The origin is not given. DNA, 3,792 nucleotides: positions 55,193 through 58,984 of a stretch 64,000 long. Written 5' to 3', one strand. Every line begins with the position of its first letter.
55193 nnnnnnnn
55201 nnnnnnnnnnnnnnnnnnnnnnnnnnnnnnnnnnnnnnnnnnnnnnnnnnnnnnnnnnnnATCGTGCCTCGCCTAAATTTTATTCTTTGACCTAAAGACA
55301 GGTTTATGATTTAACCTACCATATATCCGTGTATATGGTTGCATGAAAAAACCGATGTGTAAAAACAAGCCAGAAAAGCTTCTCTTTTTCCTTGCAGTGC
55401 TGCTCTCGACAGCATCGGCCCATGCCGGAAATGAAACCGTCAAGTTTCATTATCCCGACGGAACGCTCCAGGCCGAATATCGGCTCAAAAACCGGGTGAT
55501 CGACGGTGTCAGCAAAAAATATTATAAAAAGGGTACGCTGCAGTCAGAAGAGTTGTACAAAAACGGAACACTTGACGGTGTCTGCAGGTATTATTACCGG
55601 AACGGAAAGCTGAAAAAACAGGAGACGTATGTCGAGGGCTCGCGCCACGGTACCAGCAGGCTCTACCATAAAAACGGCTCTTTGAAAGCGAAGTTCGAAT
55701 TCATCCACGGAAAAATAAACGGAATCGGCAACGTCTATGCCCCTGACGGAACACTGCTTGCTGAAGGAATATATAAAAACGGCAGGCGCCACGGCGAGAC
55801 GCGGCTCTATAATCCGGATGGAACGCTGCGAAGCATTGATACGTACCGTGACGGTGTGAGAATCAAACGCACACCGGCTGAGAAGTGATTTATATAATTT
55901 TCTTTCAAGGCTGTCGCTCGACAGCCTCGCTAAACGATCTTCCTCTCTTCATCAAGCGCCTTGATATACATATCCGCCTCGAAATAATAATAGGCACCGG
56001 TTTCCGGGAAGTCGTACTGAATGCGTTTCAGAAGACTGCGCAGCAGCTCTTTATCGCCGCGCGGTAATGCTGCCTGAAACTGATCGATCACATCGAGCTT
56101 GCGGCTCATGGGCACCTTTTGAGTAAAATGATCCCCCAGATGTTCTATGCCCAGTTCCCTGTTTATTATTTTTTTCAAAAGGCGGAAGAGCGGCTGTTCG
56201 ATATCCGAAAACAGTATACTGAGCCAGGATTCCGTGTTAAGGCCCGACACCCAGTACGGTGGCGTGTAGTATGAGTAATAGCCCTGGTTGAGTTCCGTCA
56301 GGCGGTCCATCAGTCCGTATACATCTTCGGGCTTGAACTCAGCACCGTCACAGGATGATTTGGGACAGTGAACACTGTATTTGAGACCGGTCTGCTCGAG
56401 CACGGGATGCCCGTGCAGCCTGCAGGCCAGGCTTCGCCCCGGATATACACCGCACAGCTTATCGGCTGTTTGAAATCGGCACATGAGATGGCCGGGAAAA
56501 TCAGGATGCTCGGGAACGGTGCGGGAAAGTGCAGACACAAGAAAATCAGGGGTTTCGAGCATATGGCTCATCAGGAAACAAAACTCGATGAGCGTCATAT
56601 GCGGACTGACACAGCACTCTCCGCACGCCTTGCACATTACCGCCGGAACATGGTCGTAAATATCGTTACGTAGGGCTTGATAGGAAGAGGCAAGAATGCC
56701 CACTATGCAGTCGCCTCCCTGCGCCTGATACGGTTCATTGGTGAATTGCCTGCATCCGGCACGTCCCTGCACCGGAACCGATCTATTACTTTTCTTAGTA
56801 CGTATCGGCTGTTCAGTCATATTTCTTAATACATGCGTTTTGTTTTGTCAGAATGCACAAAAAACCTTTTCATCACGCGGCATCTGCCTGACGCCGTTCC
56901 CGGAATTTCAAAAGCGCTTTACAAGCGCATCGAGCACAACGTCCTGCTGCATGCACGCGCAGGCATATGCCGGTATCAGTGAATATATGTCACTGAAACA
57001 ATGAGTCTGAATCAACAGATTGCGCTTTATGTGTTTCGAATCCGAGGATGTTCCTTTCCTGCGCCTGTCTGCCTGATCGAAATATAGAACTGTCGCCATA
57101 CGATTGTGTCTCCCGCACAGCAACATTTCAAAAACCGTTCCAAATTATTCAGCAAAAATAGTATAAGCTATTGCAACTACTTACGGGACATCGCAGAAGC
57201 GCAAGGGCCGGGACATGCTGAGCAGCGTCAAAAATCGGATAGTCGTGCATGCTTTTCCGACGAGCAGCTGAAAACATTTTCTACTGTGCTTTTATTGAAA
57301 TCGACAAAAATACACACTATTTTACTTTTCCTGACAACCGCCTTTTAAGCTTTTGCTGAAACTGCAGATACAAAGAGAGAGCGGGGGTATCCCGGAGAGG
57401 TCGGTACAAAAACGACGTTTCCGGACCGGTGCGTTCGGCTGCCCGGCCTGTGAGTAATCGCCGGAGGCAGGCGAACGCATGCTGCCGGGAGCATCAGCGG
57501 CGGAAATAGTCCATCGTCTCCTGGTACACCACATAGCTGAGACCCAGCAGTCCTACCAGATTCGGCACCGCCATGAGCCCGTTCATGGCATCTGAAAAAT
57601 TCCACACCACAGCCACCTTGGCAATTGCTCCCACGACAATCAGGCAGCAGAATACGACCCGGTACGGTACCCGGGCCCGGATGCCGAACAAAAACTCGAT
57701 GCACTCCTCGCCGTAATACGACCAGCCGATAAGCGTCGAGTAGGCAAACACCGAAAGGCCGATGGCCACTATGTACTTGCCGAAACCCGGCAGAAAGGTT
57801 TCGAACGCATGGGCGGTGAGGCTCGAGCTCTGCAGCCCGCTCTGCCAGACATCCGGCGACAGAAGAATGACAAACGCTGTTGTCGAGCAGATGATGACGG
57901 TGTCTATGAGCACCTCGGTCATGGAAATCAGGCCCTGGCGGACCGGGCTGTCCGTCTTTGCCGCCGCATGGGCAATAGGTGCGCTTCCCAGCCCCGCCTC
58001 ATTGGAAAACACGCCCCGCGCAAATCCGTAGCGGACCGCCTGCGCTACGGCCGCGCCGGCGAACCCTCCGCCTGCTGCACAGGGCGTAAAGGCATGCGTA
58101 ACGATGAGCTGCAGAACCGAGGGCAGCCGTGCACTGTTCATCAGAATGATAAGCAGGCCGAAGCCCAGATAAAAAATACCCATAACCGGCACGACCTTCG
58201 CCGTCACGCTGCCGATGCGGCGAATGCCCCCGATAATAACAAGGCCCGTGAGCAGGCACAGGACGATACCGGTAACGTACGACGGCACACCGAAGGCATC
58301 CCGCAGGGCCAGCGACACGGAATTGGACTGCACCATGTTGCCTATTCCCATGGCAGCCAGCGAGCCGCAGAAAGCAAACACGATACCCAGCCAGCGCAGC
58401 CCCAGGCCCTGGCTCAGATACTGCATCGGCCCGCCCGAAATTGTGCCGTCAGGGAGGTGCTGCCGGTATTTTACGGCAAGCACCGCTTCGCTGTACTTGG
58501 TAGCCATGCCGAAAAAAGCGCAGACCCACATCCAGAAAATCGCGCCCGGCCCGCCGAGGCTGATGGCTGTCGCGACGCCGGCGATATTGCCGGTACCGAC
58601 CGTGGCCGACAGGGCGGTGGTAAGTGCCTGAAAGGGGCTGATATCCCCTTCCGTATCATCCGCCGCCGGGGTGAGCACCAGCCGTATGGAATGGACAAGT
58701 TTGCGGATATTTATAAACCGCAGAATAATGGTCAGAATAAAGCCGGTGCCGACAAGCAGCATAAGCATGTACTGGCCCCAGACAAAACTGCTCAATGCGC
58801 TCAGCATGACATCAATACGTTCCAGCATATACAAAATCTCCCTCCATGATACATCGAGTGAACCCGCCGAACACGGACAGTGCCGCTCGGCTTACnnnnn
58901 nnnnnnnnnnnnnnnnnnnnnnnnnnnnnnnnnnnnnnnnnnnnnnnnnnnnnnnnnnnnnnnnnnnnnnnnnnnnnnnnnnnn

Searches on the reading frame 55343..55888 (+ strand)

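Call 94: search_protein_families(library=pfam, proteins=[window:55343-55888:+], max_evalue=0.0001)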
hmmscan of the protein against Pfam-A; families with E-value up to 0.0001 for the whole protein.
window:55343-55888:+ (181 aa): 2 families
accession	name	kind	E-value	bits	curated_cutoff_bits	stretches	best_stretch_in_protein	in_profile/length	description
PF07661.19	MORN_2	-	2.4e-25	86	29.6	1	77-97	1-21/22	MORN repeat variant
PF02493.26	MORN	-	9.4e-06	25.7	22.5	0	141-160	2-21/23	MORN repeat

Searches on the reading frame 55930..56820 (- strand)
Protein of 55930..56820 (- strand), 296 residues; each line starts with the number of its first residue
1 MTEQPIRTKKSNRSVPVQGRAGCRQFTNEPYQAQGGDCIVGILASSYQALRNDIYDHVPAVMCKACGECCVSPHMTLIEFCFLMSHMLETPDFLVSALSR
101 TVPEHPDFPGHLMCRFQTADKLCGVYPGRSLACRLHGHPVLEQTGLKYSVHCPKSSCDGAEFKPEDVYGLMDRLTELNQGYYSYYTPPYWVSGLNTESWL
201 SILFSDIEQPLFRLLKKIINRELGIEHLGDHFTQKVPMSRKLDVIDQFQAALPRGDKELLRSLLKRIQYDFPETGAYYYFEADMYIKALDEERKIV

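Call 94: search_protein_families(library=pfam, proteins=[window:55930-56820:-], max_evalue=0.0001)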
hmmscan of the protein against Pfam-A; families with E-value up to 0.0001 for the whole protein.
window:55930-56820:- (296 aa): 1 family
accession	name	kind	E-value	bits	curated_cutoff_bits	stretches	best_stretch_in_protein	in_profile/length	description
PF03692.20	CxxCxxCC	-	4.4e-06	27.7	23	1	63-139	2-72/85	Putative zinc- or iron-chelating domain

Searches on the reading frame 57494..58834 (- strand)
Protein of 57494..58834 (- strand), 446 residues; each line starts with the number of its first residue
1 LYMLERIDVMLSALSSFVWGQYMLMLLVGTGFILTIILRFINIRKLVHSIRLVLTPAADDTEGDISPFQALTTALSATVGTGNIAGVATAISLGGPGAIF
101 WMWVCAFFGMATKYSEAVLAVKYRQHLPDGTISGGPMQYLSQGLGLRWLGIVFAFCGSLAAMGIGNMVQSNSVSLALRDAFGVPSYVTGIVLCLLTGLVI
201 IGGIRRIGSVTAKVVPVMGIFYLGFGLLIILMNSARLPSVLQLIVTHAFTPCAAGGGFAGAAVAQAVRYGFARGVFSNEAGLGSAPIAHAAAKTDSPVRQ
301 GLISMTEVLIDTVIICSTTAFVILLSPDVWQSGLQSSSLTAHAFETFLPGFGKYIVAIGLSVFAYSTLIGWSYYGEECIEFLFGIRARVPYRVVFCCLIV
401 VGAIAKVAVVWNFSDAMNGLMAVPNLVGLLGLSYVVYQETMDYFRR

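Call 94: search_protein_families(library=pfam, proteins=[window:57494-58834:-], max_evalue=0.0001)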
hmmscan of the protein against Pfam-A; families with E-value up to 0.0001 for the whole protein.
window:57494-58834:- (446 aa): 1 family
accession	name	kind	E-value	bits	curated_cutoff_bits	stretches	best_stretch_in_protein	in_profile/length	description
PF01235.23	Na_Ala_symp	-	8.5e-145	483.4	24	1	58-445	6-381/392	Sodium:alanine symporter family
